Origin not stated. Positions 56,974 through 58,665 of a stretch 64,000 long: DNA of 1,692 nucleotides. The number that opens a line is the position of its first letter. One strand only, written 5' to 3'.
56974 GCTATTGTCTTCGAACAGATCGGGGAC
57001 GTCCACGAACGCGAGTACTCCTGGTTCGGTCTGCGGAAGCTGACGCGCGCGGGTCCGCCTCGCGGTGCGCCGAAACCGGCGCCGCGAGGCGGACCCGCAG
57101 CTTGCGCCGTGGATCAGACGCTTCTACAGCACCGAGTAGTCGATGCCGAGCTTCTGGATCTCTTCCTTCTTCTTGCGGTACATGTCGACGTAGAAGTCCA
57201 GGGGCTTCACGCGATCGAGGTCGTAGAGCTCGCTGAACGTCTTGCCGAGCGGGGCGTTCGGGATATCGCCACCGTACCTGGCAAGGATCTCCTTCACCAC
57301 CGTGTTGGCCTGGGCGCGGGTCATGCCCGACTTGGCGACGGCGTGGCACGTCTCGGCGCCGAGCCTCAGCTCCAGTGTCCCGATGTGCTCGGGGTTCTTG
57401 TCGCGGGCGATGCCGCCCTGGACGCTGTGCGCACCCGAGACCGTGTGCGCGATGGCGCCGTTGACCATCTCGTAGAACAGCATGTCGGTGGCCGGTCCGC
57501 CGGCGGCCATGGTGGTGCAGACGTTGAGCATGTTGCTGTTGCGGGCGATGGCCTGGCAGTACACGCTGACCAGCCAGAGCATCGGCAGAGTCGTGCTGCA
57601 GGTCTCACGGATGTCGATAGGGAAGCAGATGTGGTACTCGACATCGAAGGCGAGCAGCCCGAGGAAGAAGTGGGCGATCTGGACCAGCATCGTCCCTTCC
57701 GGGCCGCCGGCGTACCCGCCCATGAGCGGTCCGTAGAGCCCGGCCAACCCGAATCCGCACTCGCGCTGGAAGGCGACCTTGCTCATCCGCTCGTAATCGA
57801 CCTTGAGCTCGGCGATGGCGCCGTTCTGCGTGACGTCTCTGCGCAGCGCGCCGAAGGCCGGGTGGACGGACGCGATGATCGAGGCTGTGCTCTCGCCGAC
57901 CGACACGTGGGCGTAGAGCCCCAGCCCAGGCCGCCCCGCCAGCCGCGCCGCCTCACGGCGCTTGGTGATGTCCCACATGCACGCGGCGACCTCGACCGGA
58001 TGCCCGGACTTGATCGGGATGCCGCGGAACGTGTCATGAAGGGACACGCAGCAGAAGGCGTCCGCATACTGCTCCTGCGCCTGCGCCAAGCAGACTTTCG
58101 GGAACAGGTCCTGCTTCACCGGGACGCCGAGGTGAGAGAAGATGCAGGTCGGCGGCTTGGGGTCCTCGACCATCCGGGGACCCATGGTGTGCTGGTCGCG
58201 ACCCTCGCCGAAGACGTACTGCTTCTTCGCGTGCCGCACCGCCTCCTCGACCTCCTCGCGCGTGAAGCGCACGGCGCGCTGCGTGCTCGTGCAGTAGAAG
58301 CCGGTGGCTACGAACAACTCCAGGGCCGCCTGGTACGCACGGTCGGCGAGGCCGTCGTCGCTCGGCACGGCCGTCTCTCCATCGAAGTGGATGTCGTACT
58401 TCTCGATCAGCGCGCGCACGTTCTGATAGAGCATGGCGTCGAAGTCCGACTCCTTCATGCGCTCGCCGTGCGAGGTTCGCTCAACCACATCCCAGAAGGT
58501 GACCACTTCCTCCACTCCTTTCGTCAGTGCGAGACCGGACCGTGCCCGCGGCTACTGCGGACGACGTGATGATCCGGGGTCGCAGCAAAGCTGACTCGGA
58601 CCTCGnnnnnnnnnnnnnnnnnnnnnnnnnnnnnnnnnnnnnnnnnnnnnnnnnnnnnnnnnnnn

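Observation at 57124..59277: Pyrrolysine-free MtmB homolog (Tyr codon TAC at the Pyl-aligned position) paired with a corrinoid protein in a GC-rich bacterium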

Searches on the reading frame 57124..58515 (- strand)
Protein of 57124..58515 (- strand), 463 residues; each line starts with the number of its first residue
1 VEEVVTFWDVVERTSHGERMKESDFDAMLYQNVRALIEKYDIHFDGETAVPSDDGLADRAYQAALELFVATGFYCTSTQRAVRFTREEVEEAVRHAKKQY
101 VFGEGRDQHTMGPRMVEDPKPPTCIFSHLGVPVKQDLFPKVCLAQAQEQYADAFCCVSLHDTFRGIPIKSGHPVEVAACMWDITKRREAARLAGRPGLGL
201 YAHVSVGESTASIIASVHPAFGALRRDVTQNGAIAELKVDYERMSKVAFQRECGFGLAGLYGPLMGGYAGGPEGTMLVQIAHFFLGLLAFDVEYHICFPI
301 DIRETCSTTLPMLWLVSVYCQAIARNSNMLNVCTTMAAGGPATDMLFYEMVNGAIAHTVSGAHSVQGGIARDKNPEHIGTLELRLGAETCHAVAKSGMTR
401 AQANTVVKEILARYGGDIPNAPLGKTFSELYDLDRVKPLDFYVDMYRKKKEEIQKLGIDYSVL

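Call 3: search_protein_families(library=pfam, proteins=[window:57124-58515:-], max_evalue=0.01)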
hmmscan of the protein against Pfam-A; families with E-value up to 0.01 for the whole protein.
window:57124-58515:- (463 aa): 1 family
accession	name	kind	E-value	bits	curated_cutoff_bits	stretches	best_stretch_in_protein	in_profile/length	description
PF05369.18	MtmB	-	5.2e-86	289.7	25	1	6-458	2-450/450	Monomethylamine methyltransferase MtmB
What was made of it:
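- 57124..58515 (-): MtmB-family substrate:corrinoid methyltransferase (MT1), Pyl-free, 'Tyr clade'. It is 463 aa from the first GTG. The likely true start is GTG 58506 (460 aa). PF05369 match of 289.7 bits, full length (call 3).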

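Call 4: search_protein_families(library=ncbifam, proteins=[window:57124-58515:-], max_evalue=0.01)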
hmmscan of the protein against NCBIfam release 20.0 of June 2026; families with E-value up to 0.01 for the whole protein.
window:57124-58515:- (463 aa): 0 families

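Call 5: search_solved_structures(query=window:57124-58515:-, max_evalue=1, show_alignments=2)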
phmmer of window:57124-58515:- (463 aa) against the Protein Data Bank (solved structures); distinct sequences matched with E-value up to 1: 4.
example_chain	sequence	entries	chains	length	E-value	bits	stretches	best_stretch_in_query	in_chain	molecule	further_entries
1l2q_A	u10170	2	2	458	2.9e-54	187.6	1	8-458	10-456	monomethylamine methyltransferase | Monomethylamine methyltransferase mtmB1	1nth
1tv2_A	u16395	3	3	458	3.6e-54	187.3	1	8-458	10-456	Monomethylamine methyltransferase mtmB1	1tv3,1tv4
3hp7_A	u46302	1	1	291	0.083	14.6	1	211-269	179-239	Hemolysin, putative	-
3opn_A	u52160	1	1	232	0.09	14.5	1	208-272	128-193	putative hemolysin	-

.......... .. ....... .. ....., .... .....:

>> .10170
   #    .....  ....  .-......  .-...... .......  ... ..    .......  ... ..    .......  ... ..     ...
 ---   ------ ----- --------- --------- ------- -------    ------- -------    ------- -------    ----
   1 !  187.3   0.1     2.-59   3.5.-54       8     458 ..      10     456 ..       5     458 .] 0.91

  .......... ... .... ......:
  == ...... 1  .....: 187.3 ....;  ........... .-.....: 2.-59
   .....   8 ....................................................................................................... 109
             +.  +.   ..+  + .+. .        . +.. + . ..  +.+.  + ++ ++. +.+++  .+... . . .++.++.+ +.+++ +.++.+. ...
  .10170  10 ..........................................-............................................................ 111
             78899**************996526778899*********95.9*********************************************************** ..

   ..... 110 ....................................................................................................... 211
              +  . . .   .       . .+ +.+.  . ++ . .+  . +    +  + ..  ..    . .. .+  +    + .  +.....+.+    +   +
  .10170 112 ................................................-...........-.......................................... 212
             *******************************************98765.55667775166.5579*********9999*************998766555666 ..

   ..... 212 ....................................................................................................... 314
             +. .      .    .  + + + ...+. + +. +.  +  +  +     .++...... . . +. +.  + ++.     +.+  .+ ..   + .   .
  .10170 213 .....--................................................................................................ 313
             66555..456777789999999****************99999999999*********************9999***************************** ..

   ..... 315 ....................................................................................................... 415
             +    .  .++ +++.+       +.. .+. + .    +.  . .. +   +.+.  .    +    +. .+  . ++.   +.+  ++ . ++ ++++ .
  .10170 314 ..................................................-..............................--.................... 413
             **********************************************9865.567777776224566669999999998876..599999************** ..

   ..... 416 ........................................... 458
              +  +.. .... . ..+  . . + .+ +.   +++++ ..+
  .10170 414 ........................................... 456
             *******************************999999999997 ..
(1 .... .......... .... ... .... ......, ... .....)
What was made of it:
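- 57124..58515 (-): PDB 1L2Q/1NTH at E = 3e-54 (call 5).
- Checked: It matches M. barkeri MtmB chains 1L2Q/1NTH with E = 3e-54 over residues 8-458 (call 5).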

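Call 7: find_homologous_proteins(query=window:57124-58515:-, max_evalue=0.00001)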
Query window:57124-58515:- (463 aa): 334 proteins with E <= 0.00001 among 8000 candidates; the best 120 are listed.
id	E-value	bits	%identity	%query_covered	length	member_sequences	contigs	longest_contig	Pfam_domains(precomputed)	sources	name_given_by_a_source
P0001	4.4e-288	973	91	100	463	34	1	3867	PF05369.19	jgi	jgi:methylamine--corrinoid protein Co-methyltransferase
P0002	1.6e-279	945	88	99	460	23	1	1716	PF05369.19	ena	-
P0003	7.4e-279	943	87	99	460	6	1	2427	PF05369.19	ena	-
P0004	5.3e-266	900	84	99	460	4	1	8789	PF05369.19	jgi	-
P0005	1.6e-265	899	84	99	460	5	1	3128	PF05369.19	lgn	-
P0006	8.7e-258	873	82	99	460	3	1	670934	PF05369.19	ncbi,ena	-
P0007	3.5e-238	809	76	99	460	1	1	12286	PF05369.19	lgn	-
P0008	1.9e-227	773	73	99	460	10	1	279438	PF05369.19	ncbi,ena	-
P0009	7.4e-224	762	94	76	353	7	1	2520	PF05369.19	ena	-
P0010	2.1e-199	681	81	79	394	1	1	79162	PF05369.19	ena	-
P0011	4.4e-195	667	63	99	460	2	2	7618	PF05369.19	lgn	-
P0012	9.8e-194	662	63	99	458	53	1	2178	PF05369.19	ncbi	-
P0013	1.4e-193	662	63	99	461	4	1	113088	PF05369.19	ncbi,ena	-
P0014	3.1e-193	661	62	99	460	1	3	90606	PF05369.19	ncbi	-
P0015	7.6e-192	656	62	99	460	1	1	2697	PF05369.19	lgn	-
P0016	9.5e-192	656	62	99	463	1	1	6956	PF05369.19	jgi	jgi:hypothetical protein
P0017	3.4e-191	654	63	99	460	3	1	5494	PF05369.19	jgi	jgi:hypothetical protein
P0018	1.3e-190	652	61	99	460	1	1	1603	PF05369.19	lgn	-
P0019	7.0e-190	650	61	99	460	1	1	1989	PF05369.19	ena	-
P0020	1.3e-189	649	61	99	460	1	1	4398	PF05369.19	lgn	-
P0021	1.9e-189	648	62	99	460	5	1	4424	PF05369.19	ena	-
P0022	2.9e-188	644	61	99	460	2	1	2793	PF05369.19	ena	-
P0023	3.1e-188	644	61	99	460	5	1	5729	PF05369.19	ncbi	-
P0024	4.2e-188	644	61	99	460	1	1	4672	PF05369.19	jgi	jgi:methylamine---corrinoid protein Co-methyltransferase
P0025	3.7e-187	641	62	99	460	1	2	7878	PF05369.19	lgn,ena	-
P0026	5.0e-187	640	60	99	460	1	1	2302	PF05369.19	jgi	jgi:hypothetical protein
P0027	7.1e-187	640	63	99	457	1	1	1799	PF05369.19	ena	-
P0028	1.6e-186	638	62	99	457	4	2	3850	PF05369.19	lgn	-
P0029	1.8e-185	635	62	99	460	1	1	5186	PF05369.19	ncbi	-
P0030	6.4e-185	633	60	99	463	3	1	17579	PF05369.19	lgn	-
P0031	2.8e-184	631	61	99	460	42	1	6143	PF05369.19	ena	-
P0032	5.6e-183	627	61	99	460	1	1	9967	PF05369.19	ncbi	ncbi:MAG: monomethylamine:corrinoid methyltransferase [Spirochaetota bacterium]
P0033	2.0e-182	625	60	99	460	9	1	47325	PF05369.19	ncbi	-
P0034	2.2e-182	625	60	99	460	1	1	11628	PF05369.19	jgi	jgi:hypothetical protein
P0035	4.4e-182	624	60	99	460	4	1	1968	PF05369.19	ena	-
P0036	2.0e-180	618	59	99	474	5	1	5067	PF05369.19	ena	-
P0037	5.6e-179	614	59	99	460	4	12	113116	PF05369.19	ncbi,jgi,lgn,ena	-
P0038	8.9e-179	613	60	99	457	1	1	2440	PF05369.19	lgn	-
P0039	7.8e-178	610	59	99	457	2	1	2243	PF05369.19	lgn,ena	-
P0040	8.5e-178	610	59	99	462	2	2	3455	PF05369.19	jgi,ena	-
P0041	8.5e-177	606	59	99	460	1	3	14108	PF05369.19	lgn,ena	-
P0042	1.1e-176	606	58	99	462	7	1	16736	PF05369.19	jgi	jgi:methylamine--corrinoid protein Co-methyltransferase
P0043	1.1e-176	606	59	99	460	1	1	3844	PF05369.19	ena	-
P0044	3.5e-176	604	59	99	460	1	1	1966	PF05369.19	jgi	jgi:methylamine--corrinoid protein Co-methyltransferase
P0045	3.8e-176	604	59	99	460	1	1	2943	PF05369.19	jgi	jgi:methylamine--corrinoid protein Co-methyltransferase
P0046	6.1e-176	604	60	99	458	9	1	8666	PF05369.19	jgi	jgi:methylamine---corrinoid protein Co-methyltransferase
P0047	6.5e-176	603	58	99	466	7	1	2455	PF05369.19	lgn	-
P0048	6.5e-176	603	58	99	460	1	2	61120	PF05369.19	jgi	jgi:methylamine--corrinoid protein Co-methyltransferase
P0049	1.1e-175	603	58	99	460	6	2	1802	PF05369.19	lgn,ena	-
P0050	1.4e-175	602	75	82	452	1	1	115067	PF05369.19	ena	-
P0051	3.9e-175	601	58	99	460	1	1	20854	PF05369.19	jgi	jgi:methylamine--corrinoid protein Co-methyltransferase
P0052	1.2e-173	596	56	99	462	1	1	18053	PF05369.19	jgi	-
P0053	2.3e-170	585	57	99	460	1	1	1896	PF05369.19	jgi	jgi:methylamine--corrinoid protein Co-methyltransferase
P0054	1.1e-169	583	58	99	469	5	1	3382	PF05369.19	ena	-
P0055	3.3e-168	578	55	99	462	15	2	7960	PF05369.19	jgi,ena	-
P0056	7.8e-167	574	58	96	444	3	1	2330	PF05369.19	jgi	jgi:methylamine--corrinoid protein Co-methyltransferase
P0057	1.9e-164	566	62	86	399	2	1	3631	PF05369.19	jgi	jgi:hypothetical protein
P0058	1.7e-163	563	59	92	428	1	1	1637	PF05369.19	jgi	jgi:methylamine--corrinoid protein Co-methyltransferase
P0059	1.8e-144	500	50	99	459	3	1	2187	PF05369.19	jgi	-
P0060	3.3e-142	492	49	99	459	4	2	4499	PF05369.19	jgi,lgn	jgi:hypothetical protein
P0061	3.4e-141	489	48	99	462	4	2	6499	PF05369.19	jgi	jgi:methylamine--corrinoid protein Co-methyltransferase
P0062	1.2e-139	484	64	73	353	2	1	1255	PF05369.19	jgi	jgi:hypothetical protein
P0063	3.5e-139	482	47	99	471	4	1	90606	PF05369.19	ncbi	-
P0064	6.5e-139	482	48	99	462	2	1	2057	PF05369.19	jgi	jgi:methylamine--corrinoid protein Co-methyltransferase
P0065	1.0e-138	481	47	99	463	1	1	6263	PF05369.19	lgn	-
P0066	2.5e-138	480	48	99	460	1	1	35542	PF05369.19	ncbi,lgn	-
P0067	7.0e-138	478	48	99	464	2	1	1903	PF05369.19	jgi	-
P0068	7.3e-138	478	48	99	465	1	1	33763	PF05369.19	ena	-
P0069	8.4e-138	478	47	99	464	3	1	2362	PF05369.19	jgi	jgi:hypothetical protein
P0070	1.5e-137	477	48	99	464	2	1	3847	PF05369.19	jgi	-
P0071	1.9e-137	477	47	99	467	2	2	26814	PF05369.19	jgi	-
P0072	2.3e-137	476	47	99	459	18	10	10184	PF05369.19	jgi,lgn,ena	jgi:methylamine--corrinoid protein Co-methyltransferase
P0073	5.0e-137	475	47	99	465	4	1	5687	PF05369.19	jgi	jgi:hypothetical protein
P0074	8.6e-137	475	47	99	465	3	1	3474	PF05369.19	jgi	jgi:methylamine--corrinoid protein Co-methyltransferase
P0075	8.8e-137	474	47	99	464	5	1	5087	PF05369.19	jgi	jgi:methylamine--corrinoid protein Co-methyltransferase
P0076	1.6e-136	474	48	99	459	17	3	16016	PF05369.19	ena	-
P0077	3.0e-136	473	46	99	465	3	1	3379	PF05369.19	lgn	-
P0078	3.1e-136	473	46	99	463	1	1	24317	PF05369.19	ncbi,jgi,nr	ncbi:MAG: monomethylamine:corrinoid methyltransferase [Deltaproteobacteria bacterium]|nr:monomethyla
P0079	4.6e-136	472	46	99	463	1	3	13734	PF05369.19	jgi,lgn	jgi:methylamine--corrinoid protein Co-methyltransferase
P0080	8.0e-136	471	47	99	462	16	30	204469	PF05369.19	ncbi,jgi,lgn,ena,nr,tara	ncbi:MAG: monomethylamine:corrinoid methyltransferase [Desulfobacterales bacterium]|jgi:hypothetical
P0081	4.9e-135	469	47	99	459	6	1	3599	PF05369.19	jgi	jgi:methylamine--corrinoid protein Co-methyltransferase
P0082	5.8e-135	468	47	99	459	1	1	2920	PF05369.19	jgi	jgi:methylamine--corrinoid protein Co-methyltransferase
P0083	1.2e-134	467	46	99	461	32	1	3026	PF05369.19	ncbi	-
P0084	1.4e-134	467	47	99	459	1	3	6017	PF05369.19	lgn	-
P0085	1.5e-134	467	46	99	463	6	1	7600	PF05369.19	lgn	-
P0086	1.5e-134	467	46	99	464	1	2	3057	PF05369.19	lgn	-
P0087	9.4e-134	465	47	99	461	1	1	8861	PF05369.19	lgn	-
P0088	1.8e-133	464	47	99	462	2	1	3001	PF05369.19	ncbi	-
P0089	2.7e-133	463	47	99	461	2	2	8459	PF05369.19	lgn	-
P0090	3.4e-133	463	46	99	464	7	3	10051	PF05369.19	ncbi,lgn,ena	-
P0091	1.0e-132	461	47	99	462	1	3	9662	PF05369.19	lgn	-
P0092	1.1e-132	461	46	99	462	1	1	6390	PF05369.19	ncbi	ncbi:MAG: monomethylamine:corrinoid methyltransferase [Spirochaetota bacterium]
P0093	5.4e-132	459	46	99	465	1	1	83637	PF05369.19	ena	-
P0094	5.6e-132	459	47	99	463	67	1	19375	PF05369.19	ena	-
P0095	1.6e-131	457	45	99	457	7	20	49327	PF05369.19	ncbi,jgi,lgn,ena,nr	ncbi:MAG: monomethylamine:corrinoid methyltransferase [Candidatus Marinimicrobia bacterium]|jgi:meth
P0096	3.7e-131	456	46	99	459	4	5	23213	PF05369.19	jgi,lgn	jgi:methylamine--corrinoid protein Co-methyltransferase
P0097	8.3e-131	455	47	99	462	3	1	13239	PF05369.19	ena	-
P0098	1.7e-130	454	45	99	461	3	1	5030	PF05369.19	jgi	jgi:methylamine--corrinoid protein Co-methyltransferase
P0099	2.2e-130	453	47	99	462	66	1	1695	PF05369.19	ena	-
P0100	3.1e-130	453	47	99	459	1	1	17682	PF05369.19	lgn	-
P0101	4.5e-130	452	45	99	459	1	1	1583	PF05369.19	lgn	-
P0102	5.9e-130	452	45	99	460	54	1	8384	PF05369.19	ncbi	-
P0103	9.9e-130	451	45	99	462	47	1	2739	PF05369.19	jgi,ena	-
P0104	1.6e-129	451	45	99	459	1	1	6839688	PF05369.19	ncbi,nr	ncbi:MAG: monomethylamine:corrinoid methyltransferase [Desulfobacterales bacterium]|nr:MAG: monometh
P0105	2.5e-129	450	46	99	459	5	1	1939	PF05369.19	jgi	jgi:methylamine--corrinoid protein Co-methyltransferase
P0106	3.7e-129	449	45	99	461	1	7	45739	PF05369.19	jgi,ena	jgi:methylamine--corrinoid protein Co-methyltransferase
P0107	3.8e-129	449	46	99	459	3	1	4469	PF05369.19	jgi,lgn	-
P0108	7.7e-129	448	44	99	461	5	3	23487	PF05369.19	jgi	jgi:methylamine--corrinoid protein Co-methyltransferase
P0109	1.8e-128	447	45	99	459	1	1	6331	PF05369.19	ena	-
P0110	8.0e-128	445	44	99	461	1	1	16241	PF05369.19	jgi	jgi:methylamine--corrinoid protein Co-methyltransferase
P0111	8.2e-128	445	44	99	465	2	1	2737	PF05369.19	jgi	-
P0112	9.3e-128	445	46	99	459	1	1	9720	PF05369.19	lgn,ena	-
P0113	1.3e-127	444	44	99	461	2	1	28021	PF05369.19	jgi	jgi:methylamine--corrinoid protein Co-methyltransferase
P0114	1.5e-127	444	46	92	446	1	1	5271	PF05369.19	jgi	jgi:methylamine--corrinoid protein Co-methyltransferase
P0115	3.3e-127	443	44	99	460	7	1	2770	PF05369.19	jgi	-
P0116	3.4e-127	443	45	100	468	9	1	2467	PF05369.19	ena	-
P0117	5.3e-127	442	45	99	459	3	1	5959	PF05369.19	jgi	jgi:methylamine--corrinoid protein Co-methyltransferase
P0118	1.6e-126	441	45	99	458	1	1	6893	PF05369.19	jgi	jgi:methylamine--corrinoid protein Co-methyltransferase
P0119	1.6e-126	441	45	99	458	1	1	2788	PF05369.19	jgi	jgi:methylamine--corrinoid protein Co-methyltransferase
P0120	3.7e-126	439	44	99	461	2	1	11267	PF05369.19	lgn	-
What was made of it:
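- On MtqB clade (tetramethylammonium/choline methyltransferase): No Methanococcoides-named hit among the top 120 (44% identity or more) (call 7).
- No Methanococcoides-named sequence appears among the 120 best hits (44% identity or more) to the window protein, although nr-derived names are shown for others (call 7). Databases annotate these proteins as 'monomethylamine:corrinoid methyltransferase' (call 7).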

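Call 15: find_related_loci(query=window:57124-58515:-, collection=genome_contigs, flank=10000)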
Query window:57124-58515:- (463 aa) in genome_contigs; peptide patterns used: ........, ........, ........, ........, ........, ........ (x = any residue, [..] = any of these).
23 stretches matched a pattern; 4 encode a relative of the query (tblastn E <= 1e-3); 3 distinct loci.
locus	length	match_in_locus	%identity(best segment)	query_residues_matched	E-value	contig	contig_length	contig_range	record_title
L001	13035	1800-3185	89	2-463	0e+0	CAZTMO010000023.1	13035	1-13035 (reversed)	MAG TPA_asm: uncultured Thermoleophilia bacterium isolate binchicken_co74_431 genome assembly, contig: NODE_9014_length_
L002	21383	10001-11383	82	3-463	0e+0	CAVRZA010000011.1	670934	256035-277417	MAG: uncultured Actinomycetes bacterium isolate MFD05942.bin.2.346 genome assembly, contig: contig_7471, whole genome sh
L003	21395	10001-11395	72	2-463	0e+0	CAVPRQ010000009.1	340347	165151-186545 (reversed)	MAG: uncultured Thermoleophilia bacterium isolate MFD00032.bin.2.201 genome assembly, contig: contig_18562, whole genome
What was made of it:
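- Orthologs at 73-91% identity in Thermoleophilia MAGs (calls 7, 15).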

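Call 23: find_encoding_contigs(protein=P0006, flank=10000, max_places=2)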
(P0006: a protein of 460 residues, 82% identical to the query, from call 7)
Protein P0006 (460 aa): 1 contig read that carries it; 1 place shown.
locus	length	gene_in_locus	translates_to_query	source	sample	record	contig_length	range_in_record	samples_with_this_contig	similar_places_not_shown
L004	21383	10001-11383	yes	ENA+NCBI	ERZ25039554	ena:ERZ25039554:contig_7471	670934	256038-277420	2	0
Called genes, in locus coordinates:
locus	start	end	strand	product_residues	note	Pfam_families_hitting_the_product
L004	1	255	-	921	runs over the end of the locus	PF03699:UPF0182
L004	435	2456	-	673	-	PF01590:GAF (weak), PF13185:GAF_2 (weak), PF01590:GAF, PF13185:GAF_2, PF13492:GAF_3, PF00990:GGDEF, PF13487:HD_5 (weak)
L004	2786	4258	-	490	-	PF00202:Aminotran_3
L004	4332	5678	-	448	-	PF00501:AMP-binding, PF14535:AMP-binding_C_2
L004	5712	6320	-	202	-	PF01558:POR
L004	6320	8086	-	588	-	PF01855:POR_N, PF02775:TPP_enzyme_C, PF00037:Fer4 (faint)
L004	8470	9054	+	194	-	PF01381:HTH_3, PF07883:Cupin_2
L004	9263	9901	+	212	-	PF02607:B12-binding_2, PF02310:B12-binding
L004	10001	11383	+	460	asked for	PF05369:MtmB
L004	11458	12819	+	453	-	PF00202:Aminotran_3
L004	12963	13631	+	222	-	PF00475:IGPD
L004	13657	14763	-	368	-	PF00155:Aminotran_1_2, PF01041:DegT_DnrJ_EryC1 (weak), PF04864:Alliinase_C (weak)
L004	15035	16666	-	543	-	PF13520:AA_permease_2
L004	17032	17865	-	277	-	PF05853:BKACE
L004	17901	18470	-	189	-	PF00202:Aminotran_3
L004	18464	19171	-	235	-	PF00202:Aminotran_3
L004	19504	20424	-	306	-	PF00892:EamA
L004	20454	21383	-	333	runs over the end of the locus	PF00892:EamA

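Call 24: find_encoding_contigs(protein=P0008, flank=10000, max_places=2)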
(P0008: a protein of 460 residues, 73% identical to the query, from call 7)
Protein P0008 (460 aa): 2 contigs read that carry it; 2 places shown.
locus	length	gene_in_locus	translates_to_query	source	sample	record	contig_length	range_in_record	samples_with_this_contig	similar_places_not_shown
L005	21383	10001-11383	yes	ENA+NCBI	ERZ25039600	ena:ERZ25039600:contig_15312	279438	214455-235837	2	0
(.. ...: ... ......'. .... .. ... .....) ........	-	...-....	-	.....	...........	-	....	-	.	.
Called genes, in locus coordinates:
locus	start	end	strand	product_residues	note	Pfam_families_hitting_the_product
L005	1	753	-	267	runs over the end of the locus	PF01144:CoA_trans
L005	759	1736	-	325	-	PF01144:CoA_trans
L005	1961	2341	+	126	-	PF12986:DUF3870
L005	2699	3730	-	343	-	-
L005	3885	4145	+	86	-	-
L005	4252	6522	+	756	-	PF13191:AAA_16 (weak), PF25873:WHD_MalT, PF00196:GerE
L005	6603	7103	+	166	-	PF12986:DUF3870 (weak)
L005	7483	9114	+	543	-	PF13520:AA_permease_2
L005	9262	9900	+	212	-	PF02607:B12-binding_2, PF02310:B12-binding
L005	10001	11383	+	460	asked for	PF05369:MtmB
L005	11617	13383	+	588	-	PF01855:POR_N, PF02775:TPP_enzyme_C, PF00037:Fer4 (faint)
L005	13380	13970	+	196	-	PF01558:POR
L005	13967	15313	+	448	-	PF00501:AMP-binding, PF14535:AMP-binding_C_2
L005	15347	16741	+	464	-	PF00202:Aminotran_3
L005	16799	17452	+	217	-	PF00440:TetR_N, PF13977:TetR_C_6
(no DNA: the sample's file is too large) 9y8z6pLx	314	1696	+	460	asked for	PF05369:MtmB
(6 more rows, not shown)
